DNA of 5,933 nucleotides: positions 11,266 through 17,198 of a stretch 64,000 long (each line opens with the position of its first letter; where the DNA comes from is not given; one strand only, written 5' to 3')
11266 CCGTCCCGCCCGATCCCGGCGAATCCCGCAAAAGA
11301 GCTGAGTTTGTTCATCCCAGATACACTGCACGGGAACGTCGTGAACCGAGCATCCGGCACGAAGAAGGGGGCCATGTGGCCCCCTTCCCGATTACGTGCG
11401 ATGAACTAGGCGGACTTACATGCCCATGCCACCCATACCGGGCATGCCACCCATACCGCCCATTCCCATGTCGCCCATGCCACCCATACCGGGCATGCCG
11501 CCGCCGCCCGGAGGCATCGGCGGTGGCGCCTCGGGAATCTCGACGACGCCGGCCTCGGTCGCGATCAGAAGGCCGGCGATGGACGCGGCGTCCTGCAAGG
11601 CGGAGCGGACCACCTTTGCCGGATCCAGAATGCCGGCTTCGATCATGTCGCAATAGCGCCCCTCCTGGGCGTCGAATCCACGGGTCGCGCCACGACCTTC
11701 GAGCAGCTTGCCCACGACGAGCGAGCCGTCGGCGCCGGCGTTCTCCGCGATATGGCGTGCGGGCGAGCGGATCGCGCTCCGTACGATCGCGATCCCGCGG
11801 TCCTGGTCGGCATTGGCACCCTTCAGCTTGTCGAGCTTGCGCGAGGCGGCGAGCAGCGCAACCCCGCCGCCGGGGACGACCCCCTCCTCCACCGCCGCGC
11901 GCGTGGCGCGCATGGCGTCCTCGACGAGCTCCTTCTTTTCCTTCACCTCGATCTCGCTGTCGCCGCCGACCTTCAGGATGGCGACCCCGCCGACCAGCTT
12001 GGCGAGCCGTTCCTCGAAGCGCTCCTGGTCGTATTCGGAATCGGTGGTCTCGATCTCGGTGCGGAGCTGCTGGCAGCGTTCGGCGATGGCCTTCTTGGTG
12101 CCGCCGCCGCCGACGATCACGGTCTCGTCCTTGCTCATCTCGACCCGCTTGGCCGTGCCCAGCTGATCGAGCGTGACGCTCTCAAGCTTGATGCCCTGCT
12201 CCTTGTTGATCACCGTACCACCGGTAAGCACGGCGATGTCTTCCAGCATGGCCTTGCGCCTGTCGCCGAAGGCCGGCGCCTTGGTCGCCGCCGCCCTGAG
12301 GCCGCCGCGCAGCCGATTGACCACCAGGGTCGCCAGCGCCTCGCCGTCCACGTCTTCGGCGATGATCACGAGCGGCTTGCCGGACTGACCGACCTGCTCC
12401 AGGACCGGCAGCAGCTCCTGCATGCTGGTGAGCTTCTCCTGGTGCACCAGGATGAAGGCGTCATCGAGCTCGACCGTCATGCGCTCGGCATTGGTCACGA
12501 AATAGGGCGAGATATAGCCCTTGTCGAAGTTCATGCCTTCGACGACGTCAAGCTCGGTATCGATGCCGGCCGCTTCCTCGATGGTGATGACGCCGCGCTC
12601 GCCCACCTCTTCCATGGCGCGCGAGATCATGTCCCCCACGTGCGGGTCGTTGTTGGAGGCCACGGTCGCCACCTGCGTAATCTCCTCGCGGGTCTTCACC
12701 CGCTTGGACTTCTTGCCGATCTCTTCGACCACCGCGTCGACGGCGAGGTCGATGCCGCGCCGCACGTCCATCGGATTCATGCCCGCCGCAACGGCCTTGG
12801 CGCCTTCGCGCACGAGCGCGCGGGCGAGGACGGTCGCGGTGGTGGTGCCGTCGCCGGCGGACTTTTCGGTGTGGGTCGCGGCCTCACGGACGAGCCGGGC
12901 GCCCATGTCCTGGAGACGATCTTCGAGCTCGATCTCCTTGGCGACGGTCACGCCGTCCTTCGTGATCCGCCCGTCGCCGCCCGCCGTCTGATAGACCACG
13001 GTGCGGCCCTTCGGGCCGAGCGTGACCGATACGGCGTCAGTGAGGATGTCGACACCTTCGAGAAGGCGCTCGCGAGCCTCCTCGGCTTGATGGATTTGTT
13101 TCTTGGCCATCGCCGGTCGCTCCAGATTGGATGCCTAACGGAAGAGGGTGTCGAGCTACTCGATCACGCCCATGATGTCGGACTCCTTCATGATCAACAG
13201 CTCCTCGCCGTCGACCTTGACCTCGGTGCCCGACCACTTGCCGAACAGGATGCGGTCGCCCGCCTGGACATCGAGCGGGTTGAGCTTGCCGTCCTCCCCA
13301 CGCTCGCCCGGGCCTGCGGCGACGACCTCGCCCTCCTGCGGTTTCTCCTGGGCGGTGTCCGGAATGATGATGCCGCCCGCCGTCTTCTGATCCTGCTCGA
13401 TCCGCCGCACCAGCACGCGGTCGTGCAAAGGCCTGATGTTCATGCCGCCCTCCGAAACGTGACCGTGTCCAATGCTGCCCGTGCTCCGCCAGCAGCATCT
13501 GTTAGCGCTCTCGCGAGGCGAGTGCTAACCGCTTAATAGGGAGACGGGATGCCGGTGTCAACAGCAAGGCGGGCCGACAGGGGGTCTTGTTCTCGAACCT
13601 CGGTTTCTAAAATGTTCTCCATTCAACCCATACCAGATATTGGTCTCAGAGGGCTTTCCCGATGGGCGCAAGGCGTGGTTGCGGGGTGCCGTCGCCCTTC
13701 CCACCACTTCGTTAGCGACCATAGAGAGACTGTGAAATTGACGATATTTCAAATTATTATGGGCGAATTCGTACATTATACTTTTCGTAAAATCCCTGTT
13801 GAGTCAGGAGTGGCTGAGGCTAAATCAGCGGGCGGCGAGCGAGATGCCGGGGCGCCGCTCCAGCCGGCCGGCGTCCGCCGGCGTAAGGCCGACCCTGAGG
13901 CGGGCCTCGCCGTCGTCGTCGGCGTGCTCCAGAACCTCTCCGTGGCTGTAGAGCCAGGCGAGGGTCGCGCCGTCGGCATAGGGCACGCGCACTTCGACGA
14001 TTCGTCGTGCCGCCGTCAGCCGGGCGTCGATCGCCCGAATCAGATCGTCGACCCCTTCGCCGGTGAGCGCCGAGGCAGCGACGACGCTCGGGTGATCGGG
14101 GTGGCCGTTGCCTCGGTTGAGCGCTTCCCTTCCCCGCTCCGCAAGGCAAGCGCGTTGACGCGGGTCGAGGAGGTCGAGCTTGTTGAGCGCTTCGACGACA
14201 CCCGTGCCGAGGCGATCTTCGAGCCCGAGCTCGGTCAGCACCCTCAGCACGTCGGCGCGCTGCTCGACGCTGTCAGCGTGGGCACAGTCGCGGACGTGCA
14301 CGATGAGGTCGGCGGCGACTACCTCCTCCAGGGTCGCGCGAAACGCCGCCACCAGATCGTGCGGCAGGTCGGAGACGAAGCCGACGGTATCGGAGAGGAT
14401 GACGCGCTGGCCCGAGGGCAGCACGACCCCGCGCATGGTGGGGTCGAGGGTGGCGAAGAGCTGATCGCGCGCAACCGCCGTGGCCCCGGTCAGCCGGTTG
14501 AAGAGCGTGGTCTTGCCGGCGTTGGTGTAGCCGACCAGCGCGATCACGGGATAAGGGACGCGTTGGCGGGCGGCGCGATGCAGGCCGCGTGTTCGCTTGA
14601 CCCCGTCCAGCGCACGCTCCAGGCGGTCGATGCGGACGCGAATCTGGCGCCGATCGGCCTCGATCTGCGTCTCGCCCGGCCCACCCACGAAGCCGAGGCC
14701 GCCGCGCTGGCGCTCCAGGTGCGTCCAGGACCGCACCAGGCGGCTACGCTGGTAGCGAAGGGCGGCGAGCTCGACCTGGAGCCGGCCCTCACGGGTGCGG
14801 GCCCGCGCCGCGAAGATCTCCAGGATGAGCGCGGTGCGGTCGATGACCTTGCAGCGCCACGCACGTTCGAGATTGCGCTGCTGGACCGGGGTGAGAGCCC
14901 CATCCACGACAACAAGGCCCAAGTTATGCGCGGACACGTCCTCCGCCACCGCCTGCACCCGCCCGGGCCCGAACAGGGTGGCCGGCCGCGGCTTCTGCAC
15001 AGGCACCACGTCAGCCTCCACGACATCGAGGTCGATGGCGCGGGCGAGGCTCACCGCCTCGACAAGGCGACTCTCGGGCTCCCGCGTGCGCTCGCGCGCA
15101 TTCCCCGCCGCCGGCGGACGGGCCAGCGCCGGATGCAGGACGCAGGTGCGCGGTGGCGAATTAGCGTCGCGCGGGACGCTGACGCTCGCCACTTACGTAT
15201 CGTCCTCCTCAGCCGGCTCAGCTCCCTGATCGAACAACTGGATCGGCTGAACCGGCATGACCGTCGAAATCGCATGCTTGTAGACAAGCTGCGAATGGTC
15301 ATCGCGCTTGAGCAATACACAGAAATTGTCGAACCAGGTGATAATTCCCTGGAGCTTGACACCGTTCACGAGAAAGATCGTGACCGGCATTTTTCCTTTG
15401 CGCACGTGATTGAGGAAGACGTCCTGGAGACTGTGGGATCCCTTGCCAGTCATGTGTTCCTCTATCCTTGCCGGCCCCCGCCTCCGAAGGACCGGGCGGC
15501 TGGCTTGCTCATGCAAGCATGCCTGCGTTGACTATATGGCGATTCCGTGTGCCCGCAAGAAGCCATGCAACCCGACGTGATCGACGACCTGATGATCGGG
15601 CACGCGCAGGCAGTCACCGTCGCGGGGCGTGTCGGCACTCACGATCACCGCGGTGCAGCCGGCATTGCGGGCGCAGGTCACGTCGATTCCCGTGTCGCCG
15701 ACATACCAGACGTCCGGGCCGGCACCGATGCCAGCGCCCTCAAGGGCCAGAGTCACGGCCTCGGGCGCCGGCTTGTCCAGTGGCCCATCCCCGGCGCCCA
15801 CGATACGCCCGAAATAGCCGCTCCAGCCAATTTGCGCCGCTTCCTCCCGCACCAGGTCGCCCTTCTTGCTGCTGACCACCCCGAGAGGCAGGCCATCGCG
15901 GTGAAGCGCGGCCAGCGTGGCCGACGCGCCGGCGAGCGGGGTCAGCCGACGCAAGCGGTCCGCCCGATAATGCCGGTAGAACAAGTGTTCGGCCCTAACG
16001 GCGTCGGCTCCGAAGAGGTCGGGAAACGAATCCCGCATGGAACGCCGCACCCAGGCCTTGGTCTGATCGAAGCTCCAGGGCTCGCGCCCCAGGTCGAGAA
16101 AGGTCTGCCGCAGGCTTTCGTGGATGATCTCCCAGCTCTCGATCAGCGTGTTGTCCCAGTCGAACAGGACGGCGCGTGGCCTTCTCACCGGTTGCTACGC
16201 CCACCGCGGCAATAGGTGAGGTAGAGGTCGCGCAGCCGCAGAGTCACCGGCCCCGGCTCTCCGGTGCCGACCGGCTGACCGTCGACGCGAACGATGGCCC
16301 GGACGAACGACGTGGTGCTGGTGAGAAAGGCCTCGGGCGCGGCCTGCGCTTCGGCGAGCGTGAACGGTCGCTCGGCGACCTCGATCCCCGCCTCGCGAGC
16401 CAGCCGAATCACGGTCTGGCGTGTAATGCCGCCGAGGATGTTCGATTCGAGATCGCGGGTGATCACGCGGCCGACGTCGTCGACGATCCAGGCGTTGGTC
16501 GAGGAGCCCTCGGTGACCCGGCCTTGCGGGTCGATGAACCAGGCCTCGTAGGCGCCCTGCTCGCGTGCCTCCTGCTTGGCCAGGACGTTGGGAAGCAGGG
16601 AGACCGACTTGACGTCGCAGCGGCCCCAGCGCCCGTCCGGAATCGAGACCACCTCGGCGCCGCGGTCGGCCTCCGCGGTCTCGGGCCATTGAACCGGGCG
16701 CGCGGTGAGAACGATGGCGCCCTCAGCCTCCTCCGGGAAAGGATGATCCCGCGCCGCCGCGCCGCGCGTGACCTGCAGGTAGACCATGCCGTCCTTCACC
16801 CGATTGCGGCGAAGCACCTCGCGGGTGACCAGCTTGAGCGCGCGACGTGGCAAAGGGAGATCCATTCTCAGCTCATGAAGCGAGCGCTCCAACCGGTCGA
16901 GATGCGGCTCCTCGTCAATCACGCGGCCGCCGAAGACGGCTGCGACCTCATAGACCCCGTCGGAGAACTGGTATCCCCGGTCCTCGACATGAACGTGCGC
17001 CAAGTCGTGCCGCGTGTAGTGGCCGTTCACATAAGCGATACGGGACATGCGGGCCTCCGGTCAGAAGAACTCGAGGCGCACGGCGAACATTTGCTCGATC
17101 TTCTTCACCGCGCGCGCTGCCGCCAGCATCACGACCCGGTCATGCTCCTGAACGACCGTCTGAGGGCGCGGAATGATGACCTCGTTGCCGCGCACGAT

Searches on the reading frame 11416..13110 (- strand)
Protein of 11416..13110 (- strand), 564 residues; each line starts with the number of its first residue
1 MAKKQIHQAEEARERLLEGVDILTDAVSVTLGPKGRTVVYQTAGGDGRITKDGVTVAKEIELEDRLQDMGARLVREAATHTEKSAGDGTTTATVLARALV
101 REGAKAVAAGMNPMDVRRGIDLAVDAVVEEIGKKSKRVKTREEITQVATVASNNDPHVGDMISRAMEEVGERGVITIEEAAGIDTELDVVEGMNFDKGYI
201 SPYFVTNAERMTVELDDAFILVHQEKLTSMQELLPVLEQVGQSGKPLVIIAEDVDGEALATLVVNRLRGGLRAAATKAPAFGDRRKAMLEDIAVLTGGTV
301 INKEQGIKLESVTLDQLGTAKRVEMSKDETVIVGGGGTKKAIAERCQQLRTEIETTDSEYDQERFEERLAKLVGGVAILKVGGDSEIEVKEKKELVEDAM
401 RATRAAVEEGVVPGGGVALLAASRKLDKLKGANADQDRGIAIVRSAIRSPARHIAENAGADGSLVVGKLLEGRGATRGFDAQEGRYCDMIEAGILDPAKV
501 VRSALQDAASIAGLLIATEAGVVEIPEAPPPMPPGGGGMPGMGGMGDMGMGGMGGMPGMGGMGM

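Call 46: search_protein_families(library=pfam, proteins=[window:11416-13110:-], max_evalue=0.0001)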
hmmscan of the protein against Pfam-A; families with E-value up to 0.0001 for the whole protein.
window:11416-13110:- (564 aa): 1 family
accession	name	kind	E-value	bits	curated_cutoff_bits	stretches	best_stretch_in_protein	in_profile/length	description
PF00118.29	Cpn60_TCP1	-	4e-76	257.1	34.3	1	23-519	1-483/490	TCP-1/cpn60 chaperonin family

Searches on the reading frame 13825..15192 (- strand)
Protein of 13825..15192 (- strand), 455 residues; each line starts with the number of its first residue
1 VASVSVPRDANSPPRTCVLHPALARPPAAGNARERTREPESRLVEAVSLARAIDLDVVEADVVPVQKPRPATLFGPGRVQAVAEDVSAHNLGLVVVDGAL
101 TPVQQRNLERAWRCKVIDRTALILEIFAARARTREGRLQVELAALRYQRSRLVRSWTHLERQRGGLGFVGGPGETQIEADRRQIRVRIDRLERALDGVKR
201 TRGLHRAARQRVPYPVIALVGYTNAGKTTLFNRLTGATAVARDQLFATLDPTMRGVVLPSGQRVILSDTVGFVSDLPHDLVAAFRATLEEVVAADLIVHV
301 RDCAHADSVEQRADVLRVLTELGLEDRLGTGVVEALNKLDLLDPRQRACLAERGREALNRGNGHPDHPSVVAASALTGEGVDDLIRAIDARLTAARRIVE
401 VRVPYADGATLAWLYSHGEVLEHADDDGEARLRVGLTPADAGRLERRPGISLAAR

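Call 46: search_protein_families(library=pfam, proteins=[window:13825-15192:-], max_evalue=0.0001)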
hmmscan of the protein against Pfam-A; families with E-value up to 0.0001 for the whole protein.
window:13825-15192:- (455 aa): 6 families
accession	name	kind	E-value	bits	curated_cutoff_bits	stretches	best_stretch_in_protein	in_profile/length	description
PF16360.10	GTP-bdg_M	-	8.5e-28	97.2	29.5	1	130-209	1-79/79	GTP-binding GTPase Middle Region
PF13167.11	GTP-bdg_N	-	5.3e-26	91.4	25.4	1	41-128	2-89/89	GTP-binding GTPase N-terminal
PF01926.29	MMR_HSR1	-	7.5e-18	65.1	21.9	1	217-320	2-101/113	50S ribosome-binding GTPase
PF19275.4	HflX_C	-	2.7e-14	53.5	26.4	1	368-449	10-92/102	HflX C-terminal domain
PF00009.33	GTP_EFTU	-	1e-06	28.9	26.5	0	293-392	92-186/188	Elongation factor Tu GTP binding domain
PF02421.24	FeoB_N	-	8.1e-06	25.9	27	1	217-387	3-155/156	Ferrous iron transport protein B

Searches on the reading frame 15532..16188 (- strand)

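Call 46: search_protein_families(library=pfam, proteins=[window:15532-16188:-], max_evalue=0.0001)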
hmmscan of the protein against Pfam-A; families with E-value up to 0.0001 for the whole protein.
window:15532-16188:- (218 aa): 4 families
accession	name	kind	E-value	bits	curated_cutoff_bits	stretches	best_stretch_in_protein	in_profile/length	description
PF13419.12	HAD_2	-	4.9e-28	98.9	23.8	1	7-183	1-178/178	Haloacid dehalogenase-like hydrolase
PF00702.32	Hydrolase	-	9.6e-18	65.7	26.4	1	5-177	2-191/191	haloacid dehalogenase-like hydrolase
PF12710.13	HAD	-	9.9e-09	36.3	27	1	7-174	1-189/189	haloacid dehalogenase-like hydrolase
PF13242.12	Hydrolase_like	-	8.2e-07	29.3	22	1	138-205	3-72/75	HAD-hyrolase-like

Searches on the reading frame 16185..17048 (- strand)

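Call 46: search_protein_families(library=pfam, proteins=[window:16185-17048:-], max_evalue=0.0001)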
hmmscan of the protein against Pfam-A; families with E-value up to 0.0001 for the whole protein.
window:16185-17048:- (287 aa): 1 family
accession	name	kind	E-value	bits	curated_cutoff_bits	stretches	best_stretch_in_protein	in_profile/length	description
PF01063.24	Aminotran_4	-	1.1e-50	173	28.5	1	31-254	1-222/223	Amino-transferase class IV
